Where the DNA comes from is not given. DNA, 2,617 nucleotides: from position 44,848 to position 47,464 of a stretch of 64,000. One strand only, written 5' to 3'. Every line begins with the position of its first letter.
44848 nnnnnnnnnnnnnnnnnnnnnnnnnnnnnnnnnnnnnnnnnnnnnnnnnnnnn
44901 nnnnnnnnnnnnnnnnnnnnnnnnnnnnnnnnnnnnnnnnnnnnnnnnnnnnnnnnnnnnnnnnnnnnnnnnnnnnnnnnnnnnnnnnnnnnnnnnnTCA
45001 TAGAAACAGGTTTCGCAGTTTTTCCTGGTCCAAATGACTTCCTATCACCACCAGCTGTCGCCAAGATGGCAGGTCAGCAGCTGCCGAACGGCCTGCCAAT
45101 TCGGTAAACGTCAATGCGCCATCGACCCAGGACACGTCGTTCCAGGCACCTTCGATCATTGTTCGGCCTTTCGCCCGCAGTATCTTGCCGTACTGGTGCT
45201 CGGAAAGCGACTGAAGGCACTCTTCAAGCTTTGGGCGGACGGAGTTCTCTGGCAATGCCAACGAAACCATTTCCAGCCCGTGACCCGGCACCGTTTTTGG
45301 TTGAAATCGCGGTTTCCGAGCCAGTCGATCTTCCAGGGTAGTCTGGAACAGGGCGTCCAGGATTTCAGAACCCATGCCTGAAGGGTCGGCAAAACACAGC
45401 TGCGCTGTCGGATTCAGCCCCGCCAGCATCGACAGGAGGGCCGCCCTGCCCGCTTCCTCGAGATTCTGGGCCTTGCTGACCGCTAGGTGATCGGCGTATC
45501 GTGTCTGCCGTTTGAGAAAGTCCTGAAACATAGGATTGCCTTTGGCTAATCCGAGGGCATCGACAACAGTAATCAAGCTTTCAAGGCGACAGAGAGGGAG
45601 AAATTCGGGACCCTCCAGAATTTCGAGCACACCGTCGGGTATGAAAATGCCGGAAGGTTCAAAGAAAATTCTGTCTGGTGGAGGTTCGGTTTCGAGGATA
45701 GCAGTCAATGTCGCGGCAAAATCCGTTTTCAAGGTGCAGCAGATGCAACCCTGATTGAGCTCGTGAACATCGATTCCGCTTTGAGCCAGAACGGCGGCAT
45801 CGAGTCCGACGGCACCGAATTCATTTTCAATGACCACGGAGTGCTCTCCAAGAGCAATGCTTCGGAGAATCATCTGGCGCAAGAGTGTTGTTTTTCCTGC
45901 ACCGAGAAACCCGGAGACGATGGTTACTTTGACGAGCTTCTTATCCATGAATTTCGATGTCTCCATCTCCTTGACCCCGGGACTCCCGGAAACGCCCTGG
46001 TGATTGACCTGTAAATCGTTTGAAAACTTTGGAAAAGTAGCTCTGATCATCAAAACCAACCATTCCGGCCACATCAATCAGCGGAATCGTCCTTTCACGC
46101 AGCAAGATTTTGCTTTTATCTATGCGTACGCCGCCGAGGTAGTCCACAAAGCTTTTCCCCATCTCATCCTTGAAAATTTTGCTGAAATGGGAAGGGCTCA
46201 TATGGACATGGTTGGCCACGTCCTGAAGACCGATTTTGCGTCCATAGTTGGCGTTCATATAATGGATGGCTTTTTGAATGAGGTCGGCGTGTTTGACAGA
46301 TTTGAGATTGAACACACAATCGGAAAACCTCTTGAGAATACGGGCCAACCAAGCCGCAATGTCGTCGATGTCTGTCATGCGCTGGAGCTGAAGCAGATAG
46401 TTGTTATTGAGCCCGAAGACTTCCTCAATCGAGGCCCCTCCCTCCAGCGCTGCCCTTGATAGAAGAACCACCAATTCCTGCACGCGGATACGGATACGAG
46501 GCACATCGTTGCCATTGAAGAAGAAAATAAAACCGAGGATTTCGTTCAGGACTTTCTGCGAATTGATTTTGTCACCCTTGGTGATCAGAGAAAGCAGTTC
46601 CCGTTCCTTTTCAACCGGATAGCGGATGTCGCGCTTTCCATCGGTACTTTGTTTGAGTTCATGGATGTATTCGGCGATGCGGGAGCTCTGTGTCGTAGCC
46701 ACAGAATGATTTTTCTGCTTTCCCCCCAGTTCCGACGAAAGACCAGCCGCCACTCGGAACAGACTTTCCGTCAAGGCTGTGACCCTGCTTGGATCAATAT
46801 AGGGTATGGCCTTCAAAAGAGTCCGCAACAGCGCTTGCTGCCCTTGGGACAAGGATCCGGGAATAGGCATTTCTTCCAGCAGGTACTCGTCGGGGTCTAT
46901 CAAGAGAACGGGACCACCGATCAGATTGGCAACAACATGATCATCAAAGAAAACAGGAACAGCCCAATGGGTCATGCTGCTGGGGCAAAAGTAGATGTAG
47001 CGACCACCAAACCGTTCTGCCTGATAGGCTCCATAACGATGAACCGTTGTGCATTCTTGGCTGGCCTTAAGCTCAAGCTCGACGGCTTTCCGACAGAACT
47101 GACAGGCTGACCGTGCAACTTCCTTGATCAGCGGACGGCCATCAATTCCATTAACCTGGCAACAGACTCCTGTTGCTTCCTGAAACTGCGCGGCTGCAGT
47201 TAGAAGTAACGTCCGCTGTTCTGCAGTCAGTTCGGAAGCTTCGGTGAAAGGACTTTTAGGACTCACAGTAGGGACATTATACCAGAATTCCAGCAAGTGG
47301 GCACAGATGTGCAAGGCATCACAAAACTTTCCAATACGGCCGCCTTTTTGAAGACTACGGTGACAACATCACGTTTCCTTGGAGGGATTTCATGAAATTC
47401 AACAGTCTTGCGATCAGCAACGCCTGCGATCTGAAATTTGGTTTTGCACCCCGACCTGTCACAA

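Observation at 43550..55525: Divergent cobamide island joins an MtaB/RACo methyl-transfer module to cobamide salvage and remodelling genes, with no corrinoid protein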

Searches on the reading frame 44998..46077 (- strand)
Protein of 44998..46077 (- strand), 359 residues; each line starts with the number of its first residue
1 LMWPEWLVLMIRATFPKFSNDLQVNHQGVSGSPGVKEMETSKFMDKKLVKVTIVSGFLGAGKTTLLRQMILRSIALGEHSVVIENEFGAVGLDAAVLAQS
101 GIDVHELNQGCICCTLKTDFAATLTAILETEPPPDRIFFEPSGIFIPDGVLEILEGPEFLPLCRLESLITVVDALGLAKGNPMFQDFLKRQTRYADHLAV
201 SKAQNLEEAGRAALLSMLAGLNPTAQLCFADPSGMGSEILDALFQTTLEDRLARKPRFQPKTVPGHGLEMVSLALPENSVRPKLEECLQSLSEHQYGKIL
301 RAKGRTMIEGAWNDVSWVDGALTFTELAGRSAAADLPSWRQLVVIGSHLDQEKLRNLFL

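Call 3: search_protein_families(library=pfam, proteins=[window:44998-46077:-])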
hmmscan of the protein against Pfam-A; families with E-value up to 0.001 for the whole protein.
window:44998-46077:- (359 aa): 3 families
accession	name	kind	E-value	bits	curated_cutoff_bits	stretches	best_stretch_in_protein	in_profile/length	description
PF02492.25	cobW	-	8.7e-38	130.1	20.7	1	51-227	2-178/180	CobW/HypB/UreG, nucleotide-binding domain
PF07683.19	CobW_C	-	2e-07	31.2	22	1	273-358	6-90/94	Cobalamin synthesis protein cobW C-terminal domain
PF25199.1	nSTAND_NTPase5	-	0.00076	19.8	34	0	44-74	36-66/145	Novel STAND NTPase 5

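Call 4: search_protein_families(library=ncbifam, proteins=[window:44998-46077:-])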
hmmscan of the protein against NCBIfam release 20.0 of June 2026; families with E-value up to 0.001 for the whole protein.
window:44998-46077:- (359 aa): 6 families
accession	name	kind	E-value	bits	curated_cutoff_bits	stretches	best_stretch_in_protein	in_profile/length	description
TIGR02475.1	CobW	equivalog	1.4e-34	119.5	332.1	1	49-182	4-141/342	cobalamin biosynthesis protein CobW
NF008578.0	PRK11537.1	equivalog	4.4e-23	82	361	1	48-358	3-313/318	GTPase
NF038288.1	chaper_GTP_ZigA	equivalog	1e-21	77.3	600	1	50-178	2-139/390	zinc metallochaperone GTPase ZigA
NF041053.1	CobW_rel_Se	equivalog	7.3e-21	74.7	180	1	50-218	2-169/195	CobW-related selenoprotein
TIGR00073.1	hypB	equivalog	0.00032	20.2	121.2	1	40-117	22-95/217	hydrogenase nickel incorporation protein HypB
NF047431.1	hiber_recruit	equivalog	0.00051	19.1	375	0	102-128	59-85/402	ribosome hibernation factor-recruiting GTPase MRF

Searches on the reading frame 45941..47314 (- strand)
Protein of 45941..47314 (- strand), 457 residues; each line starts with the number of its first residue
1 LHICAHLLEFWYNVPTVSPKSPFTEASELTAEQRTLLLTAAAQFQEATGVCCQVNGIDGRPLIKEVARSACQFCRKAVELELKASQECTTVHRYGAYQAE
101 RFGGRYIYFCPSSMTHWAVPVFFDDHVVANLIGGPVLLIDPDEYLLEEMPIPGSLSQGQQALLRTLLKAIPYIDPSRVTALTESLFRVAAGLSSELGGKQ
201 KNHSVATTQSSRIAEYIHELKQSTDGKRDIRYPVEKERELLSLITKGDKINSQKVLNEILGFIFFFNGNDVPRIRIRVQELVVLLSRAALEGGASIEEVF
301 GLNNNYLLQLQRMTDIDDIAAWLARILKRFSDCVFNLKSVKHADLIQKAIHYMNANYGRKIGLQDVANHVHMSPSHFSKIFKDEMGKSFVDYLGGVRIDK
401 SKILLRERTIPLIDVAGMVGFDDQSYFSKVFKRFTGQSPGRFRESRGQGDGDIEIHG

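Call 3: search_protein_families(library=pfam, proteins=[window:45941-47314:-])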
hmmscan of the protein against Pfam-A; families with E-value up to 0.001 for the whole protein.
window:45941-47314:- (457 aa): 3 families
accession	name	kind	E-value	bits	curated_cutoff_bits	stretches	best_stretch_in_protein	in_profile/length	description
PF12833.13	HTH_18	-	2.3e-22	79.5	33.6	1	367-444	2-79/80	Helix-turn-helix domain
PF10114.15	PocR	-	9e-22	78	23.9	1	42-194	13-159/162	Sensory domain found in PocR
PF00165.29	HTH_AraC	-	7.8e-20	71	26.6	2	411-443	10-41/42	Bacterial regulatory helix-turn-helix proteins, AraC family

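Call 4: search_protein_families(library=ncbifam, proteins=[window:45941-47314:-])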
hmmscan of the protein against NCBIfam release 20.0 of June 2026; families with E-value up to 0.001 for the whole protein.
window:45941-47314:- (457 aa): 30 families (the best 25 are shown)
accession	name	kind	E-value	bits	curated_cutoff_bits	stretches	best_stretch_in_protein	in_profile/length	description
NF047788.1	TransRegPocR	equivalog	6.5e-32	111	500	2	339-447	184-292/296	transcriptional regulator PocR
TIGR04094.1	adjacent_YSIRK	equivalog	6e-26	91.3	200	1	203-443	144-383/383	YSIRK-targeted surface antigen transcriptional regulator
NF007860.0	PRK10572.1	equivalog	1.3e-25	89.9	208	1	329-446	168-285/292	arabinose operon transcriptional regulator AraC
NF047455.1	TF_Staph_AryK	equivalog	3.2e-19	68.7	850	1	339-447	152-260/759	transcriptional regulator AryK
NF049932.1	TranspRegBtr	equivalog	5e-16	58.3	900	1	343-446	163-266/531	bacillibactin transport transcriptional regulator Btr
NF007693.0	PRK10371.1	equivalog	2.1e-15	56.7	253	1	321-445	175-299/309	transcriptional regulator MelR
NF010025.2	PRK13500.1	equivalog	8.3e-13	48.5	525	1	319-445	151-277/282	HTH-type transcriptional activator RhaR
NF010026.0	PRK13501.1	equivalog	1.8e-12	47.1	363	1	326-444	158-276/290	HTH-type transcriptional activator RhaR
NF049968.1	QhpR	equivalog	2e-12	46.9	250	1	356-443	197-284/284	AraC-like transcriptional regulator QhpR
NF011701.0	PRK15121.1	equivalog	3.2e-11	43.3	426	1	342-445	3-106/289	MDR efflux pump AcrAB transcriptional activator RobA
NF006902.0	PRK09393.1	equivalog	1.3e-10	41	425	1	341-446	217-322/327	transcriptional regulator FtrA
NF007584.0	PRK10219.1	equivalog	1.4e-10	41.4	174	1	341-444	2-105/107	superoxide response transcriptional regulator SoxS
NF010028.0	PRK13503.1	equivalog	3.6e-10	39.7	288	1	324-446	151-273/278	HTH-type transcriptional activator RhaS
NF052371.1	TransRegGbdRPseu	equivalog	3.6e-10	39.4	480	1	346-444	227-325/365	choline metabolism transcriptional regulator GbdR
NF033869.1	viru_reg_Rsp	equivalog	3.9e-10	38.8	400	1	344-444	147-247/701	AraC family transcriptional regulator Rsp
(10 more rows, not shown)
